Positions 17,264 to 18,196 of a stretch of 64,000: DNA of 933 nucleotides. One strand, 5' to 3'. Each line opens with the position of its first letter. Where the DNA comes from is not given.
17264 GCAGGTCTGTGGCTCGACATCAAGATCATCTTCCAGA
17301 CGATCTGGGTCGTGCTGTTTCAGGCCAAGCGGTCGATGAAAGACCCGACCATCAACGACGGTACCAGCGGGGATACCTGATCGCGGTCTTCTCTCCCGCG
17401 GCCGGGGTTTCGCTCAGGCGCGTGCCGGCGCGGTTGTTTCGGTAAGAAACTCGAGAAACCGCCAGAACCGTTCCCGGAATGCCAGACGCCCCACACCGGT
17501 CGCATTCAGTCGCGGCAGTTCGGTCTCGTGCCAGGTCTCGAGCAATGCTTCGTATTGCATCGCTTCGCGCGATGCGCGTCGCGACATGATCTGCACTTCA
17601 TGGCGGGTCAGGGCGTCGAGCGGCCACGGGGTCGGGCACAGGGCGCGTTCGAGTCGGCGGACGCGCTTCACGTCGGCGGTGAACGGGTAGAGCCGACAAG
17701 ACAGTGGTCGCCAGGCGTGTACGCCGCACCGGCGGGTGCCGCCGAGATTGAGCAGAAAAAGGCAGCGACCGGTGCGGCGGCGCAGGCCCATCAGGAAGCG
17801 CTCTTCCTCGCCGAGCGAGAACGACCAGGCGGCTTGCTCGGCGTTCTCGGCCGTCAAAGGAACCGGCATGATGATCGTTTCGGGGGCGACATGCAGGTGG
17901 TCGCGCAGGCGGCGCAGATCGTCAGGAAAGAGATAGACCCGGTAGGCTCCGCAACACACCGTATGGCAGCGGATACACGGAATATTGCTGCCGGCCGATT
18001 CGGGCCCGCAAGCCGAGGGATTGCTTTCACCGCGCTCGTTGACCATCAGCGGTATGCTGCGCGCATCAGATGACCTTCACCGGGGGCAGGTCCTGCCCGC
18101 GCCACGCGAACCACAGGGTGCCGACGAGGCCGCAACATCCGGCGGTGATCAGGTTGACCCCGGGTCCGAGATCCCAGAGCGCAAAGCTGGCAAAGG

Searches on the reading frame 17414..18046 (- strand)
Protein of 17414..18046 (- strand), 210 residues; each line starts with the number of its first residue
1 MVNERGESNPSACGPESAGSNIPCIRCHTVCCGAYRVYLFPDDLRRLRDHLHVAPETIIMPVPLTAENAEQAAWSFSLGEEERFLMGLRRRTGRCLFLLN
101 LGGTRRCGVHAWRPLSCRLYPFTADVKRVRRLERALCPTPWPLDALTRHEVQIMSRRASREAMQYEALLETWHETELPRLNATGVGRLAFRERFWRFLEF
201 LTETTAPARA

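Call 10: search_protein_families(library=pfam, proteins=[window:17414-18046:-], max_evalue=0.001)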
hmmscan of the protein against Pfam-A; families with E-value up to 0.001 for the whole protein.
window:17414-18046:- (210 aa): 1 family
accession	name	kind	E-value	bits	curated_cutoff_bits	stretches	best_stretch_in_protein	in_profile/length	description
PF03692.20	CxxCxxCC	-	1.5e-08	35.7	23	1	24-124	2-73/85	Putative zinc- or iron-chelating domain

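Call 92: search_protein_families(library=ncbifam, proteins=[window:17414-18046:-], max_evalue=0.001)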
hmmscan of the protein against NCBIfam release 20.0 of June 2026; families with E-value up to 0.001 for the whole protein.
window:17414-18046:- (210 aa): 0 families
